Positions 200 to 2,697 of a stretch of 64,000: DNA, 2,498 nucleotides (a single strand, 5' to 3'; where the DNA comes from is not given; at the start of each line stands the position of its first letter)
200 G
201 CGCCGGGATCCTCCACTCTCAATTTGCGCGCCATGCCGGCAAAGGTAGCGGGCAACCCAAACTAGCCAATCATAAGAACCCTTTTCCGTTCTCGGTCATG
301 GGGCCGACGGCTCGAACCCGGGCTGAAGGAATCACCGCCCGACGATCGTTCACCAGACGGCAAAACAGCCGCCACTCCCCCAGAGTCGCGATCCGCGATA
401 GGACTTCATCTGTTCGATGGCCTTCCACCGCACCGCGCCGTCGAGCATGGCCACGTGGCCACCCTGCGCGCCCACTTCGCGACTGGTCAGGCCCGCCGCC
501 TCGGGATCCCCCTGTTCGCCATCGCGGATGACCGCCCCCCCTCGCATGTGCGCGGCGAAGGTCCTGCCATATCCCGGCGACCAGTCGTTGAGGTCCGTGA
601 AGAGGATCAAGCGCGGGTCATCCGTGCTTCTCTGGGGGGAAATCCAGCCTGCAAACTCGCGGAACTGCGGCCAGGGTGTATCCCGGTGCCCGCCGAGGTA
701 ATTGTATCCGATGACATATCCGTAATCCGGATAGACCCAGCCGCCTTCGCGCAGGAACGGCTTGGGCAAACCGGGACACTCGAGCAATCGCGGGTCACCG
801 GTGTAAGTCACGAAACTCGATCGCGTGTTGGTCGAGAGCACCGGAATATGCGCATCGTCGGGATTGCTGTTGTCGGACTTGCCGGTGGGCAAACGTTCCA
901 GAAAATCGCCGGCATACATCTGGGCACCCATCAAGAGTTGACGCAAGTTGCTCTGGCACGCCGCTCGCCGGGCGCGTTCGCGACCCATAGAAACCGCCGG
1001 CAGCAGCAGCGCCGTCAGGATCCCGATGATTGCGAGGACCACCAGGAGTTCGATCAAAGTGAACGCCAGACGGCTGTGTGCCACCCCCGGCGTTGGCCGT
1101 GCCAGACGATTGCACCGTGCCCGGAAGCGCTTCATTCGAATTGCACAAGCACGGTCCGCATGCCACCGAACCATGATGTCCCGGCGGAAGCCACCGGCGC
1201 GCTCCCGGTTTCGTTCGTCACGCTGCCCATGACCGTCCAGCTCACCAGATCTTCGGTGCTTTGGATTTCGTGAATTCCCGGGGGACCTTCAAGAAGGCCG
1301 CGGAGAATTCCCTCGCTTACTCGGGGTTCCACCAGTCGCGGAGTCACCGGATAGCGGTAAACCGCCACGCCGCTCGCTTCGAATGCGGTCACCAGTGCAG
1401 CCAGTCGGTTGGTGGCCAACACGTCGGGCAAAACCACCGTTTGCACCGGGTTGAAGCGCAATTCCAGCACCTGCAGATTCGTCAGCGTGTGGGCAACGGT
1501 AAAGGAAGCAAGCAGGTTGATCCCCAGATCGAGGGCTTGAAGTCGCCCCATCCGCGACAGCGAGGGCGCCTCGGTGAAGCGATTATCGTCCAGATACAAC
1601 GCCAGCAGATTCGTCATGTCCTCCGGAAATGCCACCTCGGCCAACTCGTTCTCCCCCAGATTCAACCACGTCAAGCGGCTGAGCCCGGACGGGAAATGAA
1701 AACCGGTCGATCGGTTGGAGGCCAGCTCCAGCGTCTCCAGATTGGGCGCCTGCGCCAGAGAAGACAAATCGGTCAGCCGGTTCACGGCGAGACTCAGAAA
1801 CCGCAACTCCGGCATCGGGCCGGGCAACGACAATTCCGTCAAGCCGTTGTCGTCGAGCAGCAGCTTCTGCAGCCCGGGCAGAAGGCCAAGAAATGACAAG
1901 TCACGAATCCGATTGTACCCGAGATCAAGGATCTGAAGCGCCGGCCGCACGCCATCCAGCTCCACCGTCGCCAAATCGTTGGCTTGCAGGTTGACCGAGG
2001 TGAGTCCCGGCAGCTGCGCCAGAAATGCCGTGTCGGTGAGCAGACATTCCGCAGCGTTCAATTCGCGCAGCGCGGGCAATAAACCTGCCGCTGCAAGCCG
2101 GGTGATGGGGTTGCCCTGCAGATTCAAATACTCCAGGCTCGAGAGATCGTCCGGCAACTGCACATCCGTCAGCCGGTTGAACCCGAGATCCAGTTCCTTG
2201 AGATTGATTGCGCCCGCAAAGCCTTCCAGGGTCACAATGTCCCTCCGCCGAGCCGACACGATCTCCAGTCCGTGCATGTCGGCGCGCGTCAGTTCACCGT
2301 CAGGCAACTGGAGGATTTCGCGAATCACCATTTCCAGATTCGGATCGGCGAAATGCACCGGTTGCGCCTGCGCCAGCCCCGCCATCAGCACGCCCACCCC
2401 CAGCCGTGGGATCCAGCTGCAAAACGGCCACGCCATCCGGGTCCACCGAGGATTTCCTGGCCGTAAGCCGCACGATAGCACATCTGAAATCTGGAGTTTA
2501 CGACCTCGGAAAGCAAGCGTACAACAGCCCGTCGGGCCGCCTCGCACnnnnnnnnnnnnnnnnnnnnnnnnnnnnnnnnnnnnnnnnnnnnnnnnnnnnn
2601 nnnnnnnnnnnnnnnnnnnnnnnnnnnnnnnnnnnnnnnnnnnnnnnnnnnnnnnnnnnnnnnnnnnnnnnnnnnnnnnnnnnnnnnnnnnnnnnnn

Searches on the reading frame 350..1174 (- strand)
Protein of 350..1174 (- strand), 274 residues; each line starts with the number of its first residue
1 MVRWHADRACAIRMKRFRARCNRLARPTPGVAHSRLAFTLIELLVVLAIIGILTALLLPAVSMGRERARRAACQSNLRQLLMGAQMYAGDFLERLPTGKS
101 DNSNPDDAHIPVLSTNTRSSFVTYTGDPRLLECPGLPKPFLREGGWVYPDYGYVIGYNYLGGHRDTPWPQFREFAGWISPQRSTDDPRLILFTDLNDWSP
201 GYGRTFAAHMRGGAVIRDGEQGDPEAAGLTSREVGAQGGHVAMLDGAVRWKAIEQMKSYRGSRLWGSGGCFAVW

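Call 16: search_protein_families(library=pfam, proteins=[window:350-1174:-], max_evalue=0.001)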
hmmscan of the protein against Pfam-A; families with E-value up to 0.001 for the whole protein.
window:350-1174:- (274 aa): 2 families
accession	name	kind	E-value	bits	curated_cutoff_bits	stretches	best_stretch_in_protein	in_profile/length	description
PF07596.16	SBP_bac_10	-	3.3e-08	34.3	23.3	1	64-103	3-41/268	Protein of unknown function (DUF1559)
PF07963.17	N_methyl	-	3.4e-06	26.8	21.2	1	37-58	6-27/27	Prokaryotic N-terminal methylation motif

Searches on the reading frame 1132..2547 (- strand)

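Call 16: search_protein_families(library=pfam, proteins=[window:1132-2547:-], max_evalue=0.001)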
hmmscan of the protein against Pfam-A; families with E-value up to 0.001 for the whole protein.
window:1132-2547:- (471 aa): 6 families
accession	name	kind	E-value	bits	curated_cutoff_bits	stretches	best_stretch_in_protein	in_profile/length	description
PF12799.13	LRR_4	-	1.8e-36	123.8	27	3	115-151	2-39/44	Leucine Rich repeats (2 copies)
PF13855.12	LRR_8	-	4e-22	78.2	27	3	115-168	2-59/61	Leucine rich repeat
PF00560.39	LRR_1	-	2.5e-11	41.9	20.6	0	115-138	1-23/23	Leucine Rich Repeat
PF13516.12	LRR_6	-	2e-06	27.9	23.4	0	115-128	4-17/24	Leucine Rich repeat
PF23211.1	LRR_LRWD1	-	6.6e-06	26.4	28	0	216-278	34-96/190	Leucine-rich repeat and WD repeat-containing protein 1, LRR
PF14580.12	LRR_9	-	0.00019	21.5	30.5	0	204-279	44-124/175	Leucine-rich repeat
